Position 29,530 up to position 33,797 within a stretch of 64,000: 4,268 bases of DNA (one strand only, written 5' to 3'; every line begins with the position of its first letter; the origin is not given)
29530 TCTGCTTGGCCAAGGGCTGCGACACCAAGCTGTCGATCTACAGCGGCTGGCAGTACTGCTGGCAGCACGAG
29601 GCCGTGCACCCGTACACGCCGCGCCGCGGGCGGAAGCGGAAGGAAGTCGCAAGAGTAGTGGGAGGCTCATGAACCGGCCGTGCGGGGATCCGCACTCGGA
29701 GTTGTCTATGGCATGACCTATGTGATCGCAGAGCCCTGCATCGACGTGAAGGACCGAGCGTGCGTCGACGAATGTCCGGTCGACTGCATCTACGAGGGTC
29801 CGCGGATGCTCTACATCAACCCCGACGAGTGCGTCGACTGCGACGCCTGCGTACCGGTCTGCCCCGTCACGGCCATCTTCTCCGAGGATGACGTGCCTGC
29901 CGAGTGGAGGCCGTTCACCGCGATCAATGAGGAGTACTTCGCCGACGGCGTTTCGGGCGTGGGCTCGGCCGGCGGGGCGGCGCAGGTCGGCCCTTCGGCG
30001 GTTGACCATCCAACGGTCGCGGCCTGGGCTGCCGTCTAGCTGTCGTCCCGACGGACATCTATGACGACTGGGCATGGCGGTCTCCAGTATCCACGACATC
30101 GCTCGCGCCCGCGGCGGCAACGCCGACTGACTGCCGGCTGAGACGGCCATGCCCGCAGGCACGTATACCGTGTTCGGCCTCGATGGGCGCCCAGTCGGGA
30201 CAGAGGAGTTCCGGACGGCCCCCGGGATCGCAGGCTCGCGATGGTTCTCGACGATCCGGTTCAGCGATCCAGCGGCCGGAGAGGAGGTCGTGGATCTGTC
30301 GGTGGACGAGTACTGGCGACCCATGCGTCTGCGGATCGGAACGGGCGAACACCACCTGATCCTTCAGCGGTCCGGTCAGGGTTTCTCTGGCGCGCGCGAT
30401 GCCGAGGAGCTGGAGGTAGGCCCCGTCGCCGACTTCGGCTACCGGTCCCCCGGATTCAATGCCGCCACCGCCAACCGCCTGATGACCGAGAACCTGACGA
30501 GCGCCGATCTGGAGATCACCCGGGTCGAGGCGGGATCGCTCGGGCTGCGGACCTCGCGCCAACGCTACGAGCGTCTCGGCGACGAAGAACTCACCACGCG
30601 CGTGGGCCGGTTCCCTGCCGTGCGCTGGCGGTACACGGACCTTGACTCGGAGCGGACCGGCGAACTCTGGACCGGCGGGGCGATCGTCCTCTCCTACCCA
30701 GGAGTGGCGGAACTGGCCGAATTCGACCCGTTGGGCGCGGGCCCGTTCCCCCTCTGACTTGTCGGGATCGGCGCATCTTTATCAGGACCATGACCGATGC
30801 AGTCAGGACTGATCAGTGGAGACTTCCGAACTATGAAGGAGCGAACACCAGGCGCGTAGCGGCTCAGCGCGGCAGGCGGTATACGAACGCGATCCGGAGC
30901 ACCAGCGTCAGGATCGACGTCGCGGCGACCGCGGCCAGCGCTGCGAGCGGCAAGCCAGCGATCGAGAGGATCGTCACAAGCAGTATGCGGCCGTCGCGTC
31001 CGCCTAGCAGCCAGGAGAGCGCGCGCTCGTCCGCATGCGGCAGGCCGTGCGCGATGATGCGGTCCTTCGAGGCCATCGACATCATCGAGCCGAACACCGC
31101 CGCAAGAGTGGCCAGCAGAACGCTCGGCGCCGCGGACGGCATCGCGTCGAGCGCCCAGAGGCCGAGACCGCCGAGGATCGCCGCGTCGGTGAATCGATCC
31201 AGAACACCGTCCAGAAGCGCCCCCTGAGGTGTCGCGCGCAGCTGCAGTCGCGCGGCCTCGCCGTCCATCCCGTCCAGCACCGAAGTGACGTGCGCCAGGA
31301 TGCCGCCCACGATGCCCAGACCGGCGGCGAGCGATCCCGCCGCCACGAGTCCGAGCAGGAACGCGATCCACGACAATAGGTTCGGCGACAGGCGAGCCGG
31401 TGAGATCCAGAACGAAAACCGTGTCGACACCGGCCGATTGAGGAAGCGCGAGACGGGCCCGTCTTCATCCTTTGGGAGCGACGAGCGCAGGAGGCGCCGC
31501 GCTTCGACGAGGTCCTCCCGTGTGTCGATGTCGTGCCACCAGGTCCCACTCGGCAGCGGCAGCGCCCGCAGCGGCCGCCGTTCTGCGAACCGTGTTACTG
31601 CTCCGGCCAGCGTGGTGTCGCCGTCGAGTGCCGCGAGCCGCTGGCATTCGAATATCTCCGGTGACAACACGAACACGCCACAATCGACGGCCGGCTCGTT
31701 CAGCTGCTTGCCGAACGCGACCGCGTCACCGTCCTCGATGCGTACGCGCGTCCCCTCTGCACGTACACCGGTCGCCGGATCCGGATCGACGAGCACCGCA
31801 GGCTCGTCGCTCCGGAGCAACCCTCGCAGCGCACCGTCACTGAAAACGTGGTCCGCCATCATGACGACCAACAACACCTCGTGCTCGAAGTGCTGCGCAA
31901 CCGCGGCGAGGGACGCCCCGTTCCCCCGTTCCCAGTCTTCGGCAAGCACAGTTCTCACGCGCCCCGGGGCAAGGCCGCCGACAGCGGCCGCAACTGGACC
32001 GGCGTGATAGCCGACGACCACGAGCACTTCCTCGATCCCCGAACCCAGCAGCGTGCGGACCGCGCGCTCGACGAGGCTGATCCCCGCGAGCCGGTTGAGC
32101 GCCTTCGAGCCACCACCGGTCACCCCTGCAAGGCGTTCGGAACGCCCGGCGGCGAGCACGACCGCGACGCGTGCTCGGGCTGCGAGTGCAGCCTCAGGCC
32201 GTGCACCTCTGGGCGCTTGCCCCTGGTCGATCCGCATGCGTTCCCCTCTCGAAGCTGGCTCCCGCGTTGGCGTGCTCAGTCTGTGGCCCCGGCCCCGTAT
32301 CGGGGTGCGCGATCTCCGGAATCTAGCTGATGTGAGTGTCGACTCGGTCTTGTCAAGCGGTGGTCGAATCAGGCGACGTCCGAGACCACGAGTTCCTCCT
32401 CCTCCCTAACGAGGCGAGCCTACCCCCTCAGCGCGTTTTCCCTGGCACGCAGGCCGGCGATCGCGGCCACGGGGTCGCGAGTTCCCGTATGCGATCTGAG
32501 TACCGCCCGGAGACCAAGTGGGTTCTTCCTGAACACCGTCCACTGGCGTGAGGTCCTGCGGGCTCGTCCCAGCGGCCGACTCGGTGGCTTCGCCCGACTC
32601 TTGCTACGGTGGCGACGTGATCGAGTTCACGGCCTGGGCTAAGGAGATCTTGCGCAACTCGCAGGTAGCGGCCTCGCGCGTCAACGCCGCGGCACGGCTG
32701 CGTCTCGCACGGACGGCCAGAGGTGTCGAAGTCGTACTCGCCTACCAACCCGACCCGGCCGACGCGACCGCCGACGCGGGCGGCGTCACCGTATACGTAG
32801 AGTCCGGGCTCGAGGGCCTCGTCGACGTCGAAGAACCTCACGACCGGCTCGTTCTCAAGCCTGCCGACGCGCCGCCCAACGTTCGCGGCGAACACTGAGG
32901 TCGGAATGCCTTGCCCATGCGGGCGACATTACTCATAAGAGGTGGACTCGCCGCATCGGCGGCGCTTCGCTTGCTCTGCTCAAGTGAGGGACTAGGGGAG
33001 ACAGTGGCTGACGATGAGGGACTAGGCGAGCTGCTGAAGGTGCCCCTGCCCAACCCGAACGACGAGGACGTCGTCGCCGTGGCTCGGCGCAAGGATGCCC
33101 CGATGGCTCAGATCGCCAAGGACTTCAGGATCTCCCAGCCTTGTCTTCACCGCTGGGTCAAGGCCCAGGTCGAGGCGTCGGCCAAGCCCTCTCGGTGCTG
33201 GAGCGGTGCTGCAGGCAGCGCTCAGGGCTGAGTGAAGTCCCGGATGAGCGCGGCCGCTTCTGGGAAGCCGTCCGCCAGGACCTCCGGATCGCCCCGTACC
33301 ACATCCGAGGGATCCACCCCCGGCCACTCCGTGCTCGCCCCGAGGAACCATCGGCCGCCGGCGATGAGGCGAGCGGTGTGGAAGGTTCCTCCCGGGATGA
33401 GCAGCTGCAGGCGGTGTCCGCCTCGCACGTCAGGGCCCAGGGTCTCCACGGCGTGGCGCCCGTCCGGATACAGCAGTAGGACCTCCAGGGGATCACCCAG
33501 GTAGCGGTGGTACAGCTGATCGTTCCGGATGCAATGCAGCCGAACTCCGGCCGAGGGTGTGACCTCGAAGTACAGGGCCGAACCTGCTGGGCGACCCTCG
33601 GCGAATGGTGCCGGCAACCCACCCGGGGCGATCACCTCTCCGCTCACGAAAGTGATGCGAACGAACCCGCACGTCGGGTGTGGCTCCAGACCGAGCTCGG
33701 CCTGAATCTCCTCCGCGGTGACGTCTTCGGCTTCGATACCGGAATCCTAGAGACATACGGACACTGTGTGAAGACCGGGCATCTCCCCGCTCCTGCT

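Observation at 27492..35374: tRNA-Thr(CGU) present as a 5' half, an intact gene and a 3' part, meeting at the anticodon-loop core: a split-tRNA island structure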

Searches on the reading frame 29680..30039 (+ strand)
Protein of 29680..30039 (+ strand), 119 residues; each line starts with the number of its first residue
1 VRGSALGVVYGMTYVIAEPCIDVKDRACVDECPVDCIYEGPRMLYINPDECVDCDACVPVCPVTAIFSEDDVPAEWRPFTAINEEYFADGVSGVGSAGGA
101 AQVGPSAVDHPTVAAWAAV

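Call 18: search_protein_families(library=pfam, proteins=[window:29680-30039:+], max_evalue=1)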
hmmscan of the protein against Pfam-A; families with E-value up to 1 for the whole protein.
window:29680-30039:+ (119 aa): 16 families
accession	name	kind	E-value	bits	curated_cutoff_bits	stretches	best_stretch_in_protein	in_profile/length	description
PF00037.32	Fer4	-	1.3e-08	34.7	21.1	2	45-66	2-23/24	4Fe-4S binding domain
PF13237.11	Fer4_10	-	1.4e-07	31.7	25.5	1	44-69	2-22/53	4Fe-4S dicluster domain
PF13484.11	Fer4_16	-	1.7e-06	29.1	30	1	50-69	1-20/66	4Fe-4S double cluster binding domain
PF12838.12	Fer4_7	-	1.3e-05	26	27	1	26-65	6-52/52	4Fe-4S dicluster domain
PF13183.11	Fer4_8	-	4.1e-05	24.5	27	1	49-74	3-29/68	4Fe-4S dicluster domain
PF12800.12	Fer4_4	-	0.00011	22.6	24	1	48-63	1-16/17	4Fe-4S binding domain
PF13187.11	Fer4_9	-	0.00019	21.8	27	1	27-66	7-52/52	4Fe-4S dicluster domain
PF12797.12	Fer4_2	-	0.00021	21.5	24.5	1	44-63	3-22/22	4Fe-4S binding domain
PF12837.12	Fer4_6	-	0.00037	20.7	25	1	45-65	3-23/24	4Fe-4S binding domain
PF14697.11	Fer4_21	-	0.00038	21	35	1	18-65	6-56/59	4Fe-4S dicluster domain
PF25160.1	LdpA_Fe-S-bd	-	0.00074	19.7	27.6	1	25-67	6-44/49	LdpA Fe-S cluster-binding domain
PF13534.11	Fer4_17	-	0.011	16.8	22.2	1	50-69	1-20/61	4Fe-4S dicluster domain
PF13370.11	Fer4_13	-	0.016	16.3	24.5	1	46-63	1-18/58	4Fe-4S single cluster domain of Ferredoxin I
PF12798.12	Fer4_3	-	0.069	14.5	27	1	51-65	1-15/15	4Fe-4S binding domain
PF09887.15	DUF2114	-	0.26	10.2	25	1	55-103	121-169/449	Uncharacterized protein conserved in archaea (DUF2114)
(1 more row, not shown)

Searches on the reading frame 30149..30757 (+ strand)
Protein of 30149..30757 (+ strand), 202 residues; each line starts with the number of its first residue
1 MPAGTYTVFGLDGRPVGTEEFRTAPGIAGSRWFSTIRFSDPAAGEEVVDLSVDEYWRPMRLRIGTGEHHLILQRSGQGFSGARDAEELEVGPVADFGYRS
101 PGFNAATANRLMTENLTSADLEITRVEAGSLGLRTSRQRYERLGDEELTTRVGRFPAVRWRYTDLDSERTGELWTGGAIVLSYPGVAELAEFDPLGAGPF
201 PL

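Call 18: search_protein_families(library=pfam, proteins=[window:30149-30757:+], max_evalue=1)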
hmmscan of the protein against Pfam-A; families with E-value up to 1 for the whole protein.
window:30149-30757:+ (202 aa): 2 families
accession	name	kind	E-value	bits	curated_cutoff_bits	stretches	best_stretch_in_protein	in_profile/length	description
PF06475.18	Glycolipid_bind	-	1.7e-06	28.2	25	1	49-155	44-154/180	Putative glycolipid-binding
PF19630.5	DUF6134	-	0.23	11.9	27.9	0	138-176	125-162/184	Domain of unknown function (DUF6134)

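Call 57: search_protein_families(library=ncbifam, proteins=[window:30149-30757:+], max_evalue=0.01)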
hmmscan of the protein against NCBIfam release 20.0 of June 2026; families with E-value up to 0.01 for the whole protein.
window:30149-30757:+ (202 aa): 0 families

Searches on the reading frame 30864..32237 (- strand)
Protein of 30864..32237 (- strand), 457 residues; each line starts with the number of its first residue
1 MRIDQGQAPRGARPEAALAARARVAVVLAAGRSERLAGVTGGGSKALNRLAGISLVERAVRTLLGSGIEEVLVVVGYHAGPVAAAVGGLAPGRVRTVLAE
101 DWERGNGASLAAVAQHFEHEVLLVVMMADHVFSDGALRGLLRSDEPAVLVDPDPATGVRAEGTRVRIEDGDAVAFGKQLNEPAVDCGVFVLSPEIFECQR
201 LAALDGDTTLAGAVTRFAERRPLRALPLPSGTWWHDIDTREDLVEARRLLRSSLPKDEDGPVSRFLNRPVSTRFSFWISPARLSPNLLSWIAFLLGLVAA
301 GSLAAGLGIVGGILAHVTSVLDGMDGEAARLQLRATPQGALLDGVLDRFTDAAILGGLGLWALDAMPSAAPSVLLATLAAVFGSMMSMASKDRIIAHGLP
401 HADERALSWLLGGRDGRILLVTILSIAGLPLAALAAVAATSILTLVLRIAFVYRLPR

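Call 7: search_protein_families(library=pfam, proteins=[window:30864-32237:-], max_evalue=0.01)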
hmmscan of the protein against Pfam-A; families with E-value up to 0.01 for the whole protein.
window:30864-32237:- (457 aa): 3 families
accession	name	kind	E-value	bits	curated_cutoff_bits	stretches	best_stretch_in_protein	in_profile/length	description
PF12804.13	NTP_transf_3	-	7.8e-18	65.6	27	1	25-143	1-110/160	MobA-like NTP transferase domain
PF00483.29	NTP_transferase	-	4.5e-07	30.1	21.2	1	25-141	2-121/245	Nucleotidyl transferase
PF01066.26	CDP-OH_P_transf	-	6.3e-06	27.1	22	1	284-392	3-110/152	CDP-alcohol phosphatidyltransferase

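Call 56: search_protein_families(library=padloc, proteins=[window:30864-32237:-], max_evalue=0.01)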
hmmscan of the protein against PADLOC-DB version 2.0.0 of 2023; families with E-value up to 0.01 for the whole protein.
window:30864-32237:- (457 aa): 0 families

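Call 57: search_protein_families(library=ncbifam, proteins=[window:30864-32237:-], max_evalue=0.01)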
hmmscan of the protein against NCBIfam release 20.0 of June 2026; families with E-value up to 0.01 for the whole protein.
window:30864-32237:- (457 aa): 23 families
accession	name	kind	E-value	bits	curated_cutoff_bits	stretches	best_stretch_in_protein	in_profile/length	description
NF041135.1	IPPtranDIPPsyn_Thcocales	equivalog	3.2e-64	217.5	580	1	25-454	3-418/419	bifunctional L-myo-inositol-1-phosphate cytidylyltransferase/CDP-L-myo-inositol myo-inositolphosphotransferase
TIGR03992.1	Arch_glmU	subfamily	2.7e-16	59.5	292.1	1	25-262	3-239/393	bifunctional sugar-1-phosphate nucleotidylyltransferase/acetyltransferase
NF040950.1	archin_ph_syn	equivalog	3.3e-15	56.4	180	1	277-454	18-189/191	archaetidylinositol phosphate synthase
NF045883.1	PIPSynth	equivalog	2.7e-14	53.3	170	1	280-454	20-194/197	phosphatidylinositol phosphate synthase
NF041313.1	UDPGP_AglF_Halo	equivalog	4.4e-14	52.5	400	1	25-249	3-233/234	UTP--glucose-1-phosphate uridylyltransferase AglF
NF045665.1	NTPtran_DVU1551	equivalog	8.2e-11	41.5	315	1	24-123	2-93/359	DVU_1551 family NTP transferase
NF045782.1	NicBOxredNboR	equivalog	1.3e-09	38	260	1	23-143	9-123/206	nicotine blue oxidoreductase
TIGR03310.1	matur_MocA_YgfJ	equivalog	2e-09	37.7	186.45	1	25-129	2-99/188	molybdenum cofactor cytidylyltransferase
NF041173.1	Sug_nt_acttase_Thmprot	equivalog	1e-08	34.6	600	1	25-262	3-239/405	bifunctional sugar-1-phosphate nucleotidylyltransferase/acetyltransferase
TIGR01208.1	rmlA_long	equivalog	5.2e-07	28.9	320.25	1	25-254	2-238/353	glucose-1-phosphate thymidylyltransferase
NF010933.0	PRK14353.1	equivalog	7.4e-07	28.1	505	1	20-131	3-110/453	bifunctional UDP-N-acetylglucosamine diphosphorylase/glucosamine-1-phosphate N-acetyltransferase GlmU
NF010932.0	PRK14352.1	equivalog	1.7e-06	27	611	1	23-131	7-112/488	bifunctional UDP-N-acetylglucosamine diphosphorylase/glucosamine-1-phosphate N-acetyltransferase GlmU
NF052561.1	PIPSynBT1523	equivalog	6.8e-06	25.9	350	1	307-400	60-147/232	hypothetical protein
TIGR01173.1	glmU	equivalog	1.5e-05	24.1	366.85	1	25-190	3-171/452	bifunctional UDP-N-acetylglucosamine diphosphorylase/glucosamine-1-phosphate N-acetyltransferase GlmU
NF053639.1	Mfer334_fam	equivalog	4.1e-05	23.5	260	1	25-126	2-108/209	pseudomurein biosynthesis protein PmurB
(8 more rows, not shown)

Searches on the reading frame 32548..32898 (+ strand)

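Call 18: search_protein_families(library=pfam, proteins=[window:32548-32898:+], max_evalue=1)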
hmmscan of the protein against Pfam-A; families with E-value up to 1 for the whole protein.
window:32548-32898:+ (116 aa): 1 family
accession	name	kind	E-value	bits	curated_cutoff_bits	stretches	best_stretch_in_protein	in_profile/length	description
PF20368.3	DUF6663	-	0.026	14.3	27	1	22-78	112-168/243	Family of unknown function (DUF6663)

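Call 56: search_protein_families(library=padloc, proteins=[window:32548-32898:+], max_evalue=0.01)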
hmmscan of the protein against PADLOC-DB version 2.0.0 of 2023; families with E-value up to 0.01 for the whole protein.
window:32548-32898:+ (116 aa): 0 families

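Call 57: search_protein_families(library=ncbifam, proteins=[window:32548-32898:+], max_evalue=0.01)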
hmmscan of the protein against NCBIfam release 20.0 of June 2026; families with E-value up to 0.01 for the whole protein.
window:32548-32898:+ (116 aa): 0 families

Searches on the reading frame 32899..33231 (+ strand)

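Call 18: search_protein_families(library=pfam, proteins=[window:32911-33231:+], max_evalue=1)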
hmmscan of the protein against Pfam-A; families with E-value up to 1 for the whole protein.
window:32911-33231:+ (106 aa): 2 families
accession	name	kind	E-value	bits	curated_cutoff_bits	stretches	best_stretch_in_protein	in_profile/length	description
PF13384.12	HTH_23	-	0.0019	18.4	24.6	1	59-86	14-41/50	Homeodomain-like domain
PF13613.12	HTH_Tnp_4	-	0.11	12.6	27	1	63-88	20-45/53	Helix-turn-helix of DDE superfamily endonuclease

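Call 57: search_protein_families(library=ncbifam, proteins=[window:32911-33231:+], max_evalue=0.01)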
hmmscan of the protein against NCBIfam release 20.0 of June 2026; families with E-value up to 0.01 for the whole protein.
window:32911-33231:+ (106 aa): 0 families

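Call 79: search_protein_families(library=pfam, proteins=[window:32899-33228:+], max_evalue=1)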
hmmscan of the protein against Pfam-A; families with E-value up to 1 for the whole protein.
window:32899-33228:+ (110 aa): 2 families
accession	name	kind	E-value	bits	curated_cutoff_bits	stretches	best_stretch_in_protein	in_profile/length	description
PF13384.12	HTH_23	-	0.0021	18.3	24.6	1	63-90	14-41/50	Homeodomain-like domain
PF13613.12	HTH_Tnp_4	-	0.11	12.5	27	1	67-92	20-45/53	Helix-turn-helix of DDE superfamily endonuclease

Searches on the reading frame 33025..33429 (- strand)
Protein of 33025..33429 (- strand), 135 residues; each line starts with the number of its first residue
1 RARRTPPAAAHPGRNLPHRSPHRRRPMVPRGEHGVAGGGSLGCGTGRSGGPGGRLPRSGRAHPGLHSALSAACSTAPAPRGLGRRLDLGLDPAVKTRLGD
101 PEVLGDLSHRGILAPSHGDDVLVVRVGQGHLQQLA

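Call 79: search_protein_families(library=pfam, proteins=[window:33025-33429:-], max_evalue=1)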
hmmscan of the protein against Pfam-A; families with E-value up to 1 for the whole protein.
window:33025-33429:- (135 aa): 1 family
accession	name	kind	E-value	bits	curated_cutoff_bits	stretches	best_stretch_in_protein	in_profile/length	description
PF11078.13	Optomotor-blind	-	0.91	10.6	25.2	1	44-76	23-55/79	Optomotor-blind protein N-terminal region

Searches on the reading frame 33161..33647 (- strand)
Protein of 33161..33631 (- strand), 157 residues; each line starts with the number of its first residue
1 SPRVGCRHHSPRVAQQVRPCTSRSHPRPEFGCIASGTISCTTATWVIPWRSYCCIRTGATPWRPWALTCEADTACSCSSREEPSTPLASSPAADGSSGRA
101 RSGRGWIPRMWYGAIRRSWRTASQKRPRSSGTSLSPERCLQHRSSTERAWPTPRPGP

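Call 18: search_protein_families(library=pfam, proteins=[window:33222-33647:-], max_evalue=1)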
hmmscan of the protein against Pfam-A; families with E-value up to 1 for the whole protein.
window:33222-33647:- (141 aa): 1 family
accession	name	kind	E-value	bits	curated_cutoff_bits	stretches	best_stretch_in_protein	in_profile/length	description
PF06172.17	Cupin_5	-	1.3e-16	61.3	25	1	17-115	37-135/139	Cupin superfamily (DUF985)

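Call 79: search_protein_families(library=pfam, proteins=[window:33161-33631:-], max_evalue=1)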
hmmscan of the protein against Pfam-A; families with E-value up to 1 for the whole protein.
window:33161-33631:- (157 aa): 0 families
